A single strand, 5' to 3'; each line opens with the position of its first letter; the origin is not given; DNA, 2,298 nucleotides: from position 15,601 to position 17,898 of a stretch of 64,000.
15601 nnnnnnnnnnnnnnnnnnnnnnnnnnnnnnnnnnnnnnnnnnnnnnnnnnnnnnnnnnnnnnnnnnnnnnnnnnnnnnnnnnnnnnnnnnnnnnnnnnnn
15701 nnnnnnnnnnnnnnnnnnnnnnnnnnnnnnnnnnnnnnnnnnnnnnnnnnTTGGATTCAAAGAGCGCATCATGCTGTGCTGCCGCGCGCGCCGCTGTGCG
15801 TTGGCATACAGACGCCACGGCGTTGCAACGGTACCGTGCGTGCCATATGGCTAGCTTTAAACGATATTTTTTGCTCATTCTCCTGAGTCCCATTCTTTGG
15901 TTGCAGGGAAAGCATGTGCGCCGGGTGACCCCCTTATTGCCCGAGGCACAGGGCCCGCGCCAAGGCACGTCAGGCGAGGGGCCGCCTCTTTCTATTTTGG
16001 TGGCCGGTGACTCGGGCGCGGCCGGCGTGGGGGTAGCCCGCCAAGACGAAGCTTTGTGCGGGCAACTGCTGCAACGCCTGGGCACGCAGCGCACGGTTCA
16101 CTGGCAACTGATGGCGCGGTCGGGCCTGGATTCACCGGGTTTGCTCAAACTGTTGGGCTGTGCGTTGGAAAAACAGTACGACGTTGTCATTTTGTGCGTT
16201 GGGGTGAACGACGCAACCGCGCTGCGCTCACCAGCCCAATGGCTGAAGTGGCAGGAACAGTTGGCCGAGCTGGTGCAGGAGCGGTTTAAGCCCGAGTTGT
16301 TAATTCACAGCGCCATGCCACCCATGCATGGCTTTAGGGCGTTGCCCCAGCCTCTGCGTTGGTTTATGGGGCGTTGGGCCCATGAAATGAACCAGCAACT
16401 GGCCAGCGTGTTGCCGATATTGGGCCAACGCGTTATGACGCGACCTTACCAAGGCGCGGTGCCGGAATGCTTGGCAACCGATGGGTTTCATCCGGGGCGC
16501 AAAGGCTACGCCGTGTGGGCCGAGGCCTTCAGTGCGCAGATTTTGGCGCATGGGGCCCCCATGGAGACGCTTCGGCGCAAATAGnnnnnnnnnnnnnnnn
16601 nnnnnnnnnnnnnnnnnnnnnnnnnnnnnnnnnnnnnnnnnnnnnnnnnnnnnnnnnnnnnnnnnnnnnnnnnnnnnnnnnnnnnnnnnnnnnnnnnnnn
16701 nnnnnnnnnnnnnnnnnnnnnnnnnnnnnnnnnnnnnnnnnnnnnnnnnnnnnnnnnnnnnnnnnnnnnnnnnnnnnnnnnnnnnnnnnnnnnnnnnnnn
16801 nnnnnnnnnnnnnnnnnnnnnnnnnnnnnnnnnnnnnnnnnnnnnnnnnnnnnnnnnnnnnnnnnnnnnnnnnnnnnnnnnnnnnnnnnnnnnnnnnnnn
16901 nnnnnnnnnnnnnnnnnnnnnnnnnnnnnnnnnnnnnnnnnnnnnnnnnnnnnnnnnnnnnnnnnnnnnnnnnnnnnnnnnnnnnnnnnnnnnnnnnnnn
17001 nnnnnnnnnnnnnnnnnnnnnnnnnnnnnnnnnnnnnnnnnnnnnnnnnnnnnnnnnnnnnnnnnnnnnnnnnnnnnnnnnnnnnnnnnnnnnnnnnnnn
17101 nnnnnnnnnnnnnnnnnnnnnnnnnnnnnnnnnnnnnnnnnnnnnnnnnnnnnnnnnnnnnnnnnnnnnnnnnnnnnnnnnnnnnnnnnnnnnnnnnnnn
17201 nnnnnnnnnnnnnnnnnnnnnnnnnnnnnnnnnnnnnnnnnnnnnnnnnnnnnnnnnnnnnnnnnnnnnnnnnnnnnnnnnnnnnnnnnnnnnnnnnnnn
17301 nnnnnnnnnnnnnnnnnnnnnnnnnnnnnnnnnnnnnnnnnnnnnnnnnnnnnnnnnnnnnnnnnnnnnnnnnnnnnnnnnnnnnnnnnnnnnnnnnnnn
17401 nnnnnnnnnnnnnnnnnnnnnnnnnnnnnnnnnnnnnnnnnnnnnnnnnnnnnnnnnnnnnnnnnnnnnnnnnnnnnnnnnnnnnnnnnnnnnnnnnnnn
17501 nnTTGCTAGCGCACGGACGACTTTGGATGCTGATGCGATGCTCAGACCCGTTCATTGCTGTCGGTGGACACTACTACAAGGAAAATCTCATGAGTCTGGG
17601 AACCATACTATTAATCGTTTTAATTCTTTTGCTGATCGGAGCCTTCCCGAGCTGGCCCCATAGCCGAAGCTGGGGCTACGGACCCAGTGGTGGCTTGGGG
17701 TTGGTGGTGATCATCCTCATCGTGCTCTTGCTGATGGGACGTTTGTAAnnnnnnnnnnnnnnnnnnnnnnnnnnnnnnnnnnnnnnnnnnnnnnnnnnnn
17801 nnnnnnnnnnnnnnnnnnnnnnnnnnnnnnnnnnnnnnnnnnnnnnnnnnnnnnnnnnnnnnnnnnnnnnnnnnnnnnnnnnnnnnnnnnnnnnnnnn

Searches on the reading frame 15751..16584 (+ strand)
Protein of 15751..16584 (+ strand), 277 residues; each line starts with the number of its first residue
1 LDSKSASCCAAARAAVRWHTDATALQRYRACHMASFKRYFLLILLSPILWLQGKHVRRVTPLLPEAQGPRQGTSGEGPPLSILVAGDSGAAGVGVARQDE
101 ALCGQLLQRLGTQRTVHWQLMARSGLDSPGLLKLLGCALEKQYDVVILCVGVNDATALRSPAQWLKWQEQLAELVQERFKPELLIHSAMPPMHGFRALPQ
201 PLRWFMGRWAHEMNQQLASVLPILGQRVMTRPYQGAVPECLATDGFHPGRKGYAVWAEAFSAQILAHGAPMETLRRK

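Call 10: search_protein_families(library=pfam, proteins=[window:15751-16584:+], max_evalue=0.001)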
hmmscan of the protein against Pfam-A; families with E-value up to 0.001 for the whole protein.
window:15751-16584:+ (277 aa): 2 families
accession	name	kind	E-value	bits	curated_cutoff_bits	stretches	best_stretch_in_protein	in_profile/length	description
PF13472.12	Lipase_GDSL_2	-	4.6e-15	57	32.9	1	85-255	2-178/178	GDSL-like Lipase/Acylhydrolase family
PF00657.28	Lipase_GDSL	-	7.5e-06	26.7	23.6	1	86-260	5-208/208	GDSL-like Lipase/Acylhydrolase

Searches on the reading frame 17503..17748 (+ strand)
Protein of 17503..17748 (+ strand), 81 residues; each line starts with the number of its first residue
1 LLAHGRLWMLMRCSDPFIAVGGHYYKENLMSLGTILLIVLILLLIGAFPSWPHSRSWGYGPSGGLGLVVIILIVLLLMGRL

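Call 10: search_protein_families(library=pfam, proteins=[window:17503-17748:+], max_evalue=0.001)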
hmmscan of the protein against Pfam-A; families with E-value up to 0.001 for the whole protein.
window:17503-17748:+ (81 aa): 1 family
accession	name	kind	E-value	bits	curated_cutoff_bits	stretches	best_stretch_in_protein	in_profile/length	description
PF11752.14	DUF3309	-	1.2e-23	83.4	22.3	1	32-81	1-50/50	Protein of unknown function (DUF3309)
